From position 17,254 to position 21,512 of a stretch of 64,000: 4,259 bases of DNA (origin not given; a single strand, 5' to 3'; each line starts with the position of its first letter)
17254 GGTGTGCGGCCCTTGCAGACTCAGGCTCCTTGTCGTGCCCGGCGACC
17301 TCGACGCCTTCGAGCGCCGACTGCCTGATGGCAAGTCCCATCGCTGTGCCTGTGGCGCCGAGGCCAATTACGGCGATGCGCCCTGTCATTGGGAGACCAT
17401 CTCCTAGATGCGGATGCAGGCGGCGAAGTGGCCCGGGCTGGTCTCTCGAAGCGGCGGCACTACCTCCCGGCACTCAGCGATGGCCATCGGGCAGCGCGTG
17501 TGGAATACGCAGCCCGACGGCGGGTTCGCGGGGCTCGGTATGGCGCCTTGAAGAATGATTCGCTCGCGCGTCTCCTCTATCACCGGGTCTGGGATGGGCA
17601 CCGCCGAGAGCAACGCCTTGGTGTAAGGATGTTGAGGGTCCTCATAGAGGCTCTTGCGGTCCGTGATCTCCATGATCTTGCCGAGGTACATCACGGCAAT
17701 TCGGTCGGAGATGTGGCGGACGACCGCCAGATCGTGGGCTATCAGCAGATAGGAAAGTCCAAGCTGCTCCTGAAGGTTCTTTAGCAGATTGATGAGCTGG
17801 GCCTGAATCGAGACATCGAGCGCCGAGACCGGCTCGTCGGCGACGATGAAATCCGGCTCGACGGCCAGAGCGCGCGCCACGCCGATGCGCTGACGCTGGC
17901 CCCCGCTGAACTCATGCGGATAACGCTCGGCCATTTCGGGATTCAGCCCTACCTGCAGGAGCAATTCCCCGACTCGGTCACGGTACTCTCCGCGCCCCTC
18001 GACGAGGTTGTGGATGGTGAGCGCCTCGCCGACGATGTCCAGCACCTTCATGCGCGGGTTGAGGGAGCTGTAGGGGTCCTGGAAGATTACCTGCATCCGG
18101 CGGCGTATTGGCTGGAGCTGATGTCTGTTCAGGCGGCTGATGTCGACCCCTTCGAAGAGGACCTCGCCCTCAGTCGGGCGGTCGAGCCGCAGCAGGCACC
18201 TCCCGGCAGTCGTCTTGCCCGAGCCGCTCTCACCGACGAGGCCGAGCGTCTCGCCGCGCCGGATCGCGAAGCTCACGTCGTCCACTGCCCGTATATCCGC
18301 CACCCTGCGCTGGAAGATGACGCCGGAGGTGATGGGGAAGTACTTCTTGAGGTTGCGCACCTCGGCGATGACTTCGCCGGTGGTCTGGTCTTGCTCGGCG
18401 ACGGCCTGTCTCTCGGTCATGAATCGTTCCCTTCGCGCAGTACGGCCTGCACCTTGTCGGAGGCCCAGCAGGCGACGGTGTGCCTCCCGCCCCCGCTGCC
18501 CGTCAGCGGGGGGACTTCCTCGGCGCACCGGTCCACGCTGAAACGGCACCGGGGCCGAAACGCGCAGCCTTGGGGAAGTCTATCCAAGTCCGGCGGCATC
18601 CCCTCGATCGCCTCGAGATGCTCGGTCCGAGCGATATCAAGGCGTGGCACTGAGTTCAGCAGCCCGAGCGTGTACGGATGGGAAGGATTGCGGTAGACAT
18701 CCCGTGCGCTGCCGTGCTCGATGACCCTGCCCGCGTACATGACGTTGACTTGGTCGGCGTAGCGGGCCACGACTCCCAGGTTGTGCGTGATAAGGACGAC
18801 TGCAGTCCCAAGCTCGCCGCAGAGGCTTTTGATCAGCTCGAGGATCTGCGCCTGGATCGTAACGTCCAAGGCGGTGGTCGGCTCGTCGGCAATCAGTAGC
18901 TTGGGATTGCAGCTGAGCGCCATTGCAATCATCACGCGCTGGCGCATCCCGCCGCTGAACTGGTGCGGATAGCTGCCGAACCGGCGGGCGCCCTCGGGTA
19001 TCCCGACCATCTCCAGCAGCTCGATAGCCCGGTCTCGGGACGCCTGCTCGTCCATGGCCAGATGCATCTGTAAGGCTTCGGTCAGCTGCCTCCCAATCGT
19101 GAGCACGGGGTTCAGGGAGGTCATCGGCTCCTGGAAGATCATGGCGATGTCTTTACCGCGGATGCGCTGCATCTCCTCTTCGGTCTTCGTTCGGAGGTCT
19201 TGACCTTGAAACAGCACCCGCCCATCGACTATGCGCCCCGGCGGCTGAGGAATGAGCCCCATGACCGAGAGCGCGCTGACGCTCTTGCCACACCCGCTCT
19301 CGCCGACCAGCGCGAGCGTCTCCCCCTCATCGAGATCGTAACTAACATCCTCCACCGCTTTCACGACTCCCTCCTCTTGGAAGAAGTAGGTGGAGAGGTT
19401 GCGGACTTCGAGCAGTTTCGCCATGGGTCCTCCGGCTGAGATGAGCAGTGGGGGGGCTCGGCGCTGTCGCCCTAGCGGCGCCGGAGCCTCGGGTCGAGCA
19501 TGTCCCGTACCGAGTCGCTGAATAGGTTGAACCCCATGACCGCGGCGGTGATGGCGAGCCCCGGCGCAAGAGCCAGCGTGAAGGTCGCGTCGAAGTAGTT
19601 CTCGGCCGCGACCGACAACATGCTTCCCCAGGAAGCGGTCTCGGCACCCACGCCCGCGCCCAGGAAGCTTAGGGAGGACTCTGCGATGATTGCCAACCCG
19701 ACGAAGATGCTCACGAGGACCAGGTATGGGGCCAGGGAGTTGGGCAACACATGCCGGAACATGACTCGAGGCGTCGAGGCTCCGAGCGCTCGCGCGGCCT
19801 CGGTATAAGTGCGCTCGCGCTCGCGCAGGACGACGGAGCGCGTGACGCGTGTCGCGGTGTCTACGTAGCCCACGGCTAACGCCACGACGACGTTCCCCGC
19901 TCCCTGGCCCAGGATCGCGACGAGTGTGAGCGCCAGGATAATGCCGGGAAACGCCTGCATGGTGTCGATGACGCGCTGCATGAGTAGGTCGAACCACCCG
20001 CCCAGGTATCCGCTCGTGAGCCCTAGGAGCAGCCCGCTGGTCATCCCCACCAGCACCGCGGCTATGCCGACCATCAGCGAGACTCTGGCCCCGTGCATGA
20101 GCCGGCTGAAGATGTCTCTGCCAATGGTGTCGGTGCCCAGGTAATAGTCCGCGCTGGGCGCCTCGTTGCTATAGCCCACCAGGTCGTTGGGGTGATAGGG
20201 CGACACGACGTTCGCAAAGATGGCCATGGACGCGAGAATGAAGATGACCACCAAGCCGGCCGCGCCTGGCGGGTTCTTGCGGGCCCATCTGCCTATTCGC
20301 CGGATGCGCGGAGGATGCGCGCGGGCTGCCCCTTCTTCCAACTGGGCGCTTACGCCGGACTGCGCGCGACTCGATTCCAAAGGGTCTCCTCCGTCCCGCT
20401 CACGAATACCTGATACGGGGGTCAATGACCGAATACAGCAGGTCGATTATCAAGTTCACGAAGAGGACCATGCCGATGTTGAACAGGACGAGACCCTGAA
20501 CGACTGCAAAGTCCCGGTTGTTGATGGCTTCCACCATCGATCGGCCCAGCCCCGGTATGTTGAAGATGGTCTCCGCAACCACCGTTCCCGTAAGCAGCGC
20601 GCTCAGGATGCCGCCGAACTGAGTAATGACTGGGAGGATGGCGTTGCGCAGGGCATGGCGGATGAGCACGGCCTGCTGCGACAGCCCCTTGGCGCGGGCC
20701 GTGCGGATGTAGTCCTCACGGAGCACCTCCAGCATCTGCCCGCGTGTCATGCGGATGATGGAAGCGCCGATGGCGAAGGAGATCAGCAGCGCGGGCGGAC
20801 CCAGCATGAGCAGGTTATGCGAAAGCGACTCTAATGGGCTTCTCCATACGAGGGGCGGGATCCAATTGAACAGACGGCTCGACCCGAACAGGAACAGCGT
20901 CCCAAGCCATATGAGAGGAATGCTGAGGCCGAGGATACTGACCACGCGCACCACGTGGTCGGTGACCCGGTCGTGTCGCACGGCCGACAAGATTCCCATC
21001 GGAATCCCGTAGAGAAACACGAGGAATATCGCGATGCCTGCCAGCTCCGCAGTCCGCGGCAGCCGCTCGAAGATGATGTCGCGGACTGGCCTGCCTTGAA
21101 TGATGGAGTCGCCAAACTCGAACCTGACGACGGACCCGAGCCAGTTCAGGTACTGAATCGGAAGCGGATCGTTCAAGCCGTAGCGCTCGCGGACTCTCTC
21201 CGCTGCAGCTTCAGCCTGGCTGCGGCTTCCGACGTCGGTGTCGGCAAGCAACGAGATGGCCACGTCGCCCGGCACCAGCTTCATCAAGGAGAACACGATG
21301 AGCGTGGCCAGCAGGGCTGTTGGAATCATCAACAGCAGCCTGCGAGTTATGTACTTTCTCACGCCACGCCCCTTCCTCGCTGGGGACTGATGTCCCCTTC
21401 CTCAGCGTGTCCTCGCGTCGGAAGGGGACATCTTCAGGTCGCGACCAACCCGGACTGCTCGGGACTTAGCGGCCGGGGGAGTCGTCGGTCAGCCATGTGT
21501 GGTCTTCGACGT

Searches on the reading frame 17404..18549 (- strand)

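Call 41: search_protein_families(library=pfam, proteins=[window:17404-18549:-], max_evalue=0.00001)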
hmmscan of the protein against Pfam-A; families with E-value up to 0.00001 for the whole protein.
window:17404-18549:- (381 aa): 2 families
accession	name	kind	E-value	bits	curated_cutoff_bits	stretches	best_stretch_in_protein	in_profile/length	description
PF00005.33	ABC_tran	-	2.9e-31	109.3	25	1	90-241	2-136/137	ABC transporter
PF08352.17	oligo_HPY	-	5.6e-18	65.5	27.1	1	293-360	1-65/65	Oligopeptide/dipeptide transporter, C-terminal region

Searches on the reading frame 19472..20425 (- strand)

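Call 41: search_protein_families(library=pfam, proteins=[window:19472-20425:-], max_evalue=0.00001)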
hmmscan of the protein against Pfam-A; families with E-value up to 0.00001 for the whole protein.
window:19472-20425:- (317 aa): 2 families
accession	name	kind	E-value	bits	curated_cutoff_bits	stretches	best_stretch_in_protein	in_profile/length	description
PF00528.27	BPD_transp_1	-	1.9e-31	109.7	26.4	1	131-316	1-184/184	Binding-protein-dependent transport system inner membrane component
PF12911.12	OppC_N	-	2.5e-06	27.7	23.9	1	49-90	11-53/53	N-terminal TM domain of oligopeptide transport permease C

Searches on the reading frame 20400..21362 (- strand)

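Call 41: search_protein_families(library=pfam, proteins=[window:20400-21362:-], max_evalue=0.00001)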
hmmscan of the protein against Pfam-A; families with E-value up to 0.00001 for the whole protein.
window:20400-21362:- (320 aa): 2 families
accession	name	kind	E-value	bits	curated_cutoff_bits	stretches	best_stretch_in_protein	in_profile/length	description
PF00528.27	BPD_transp_1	-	2.7e-38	132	26.4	1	119-318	1-183/184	Binding-protein-dependent transport system inner membrane component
PF19300.4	BPD_transp_1_N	-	1.1e-09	38.9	23.8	1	1-107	1-113/114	Binding-prot-dependent transport system membrane comp, N-term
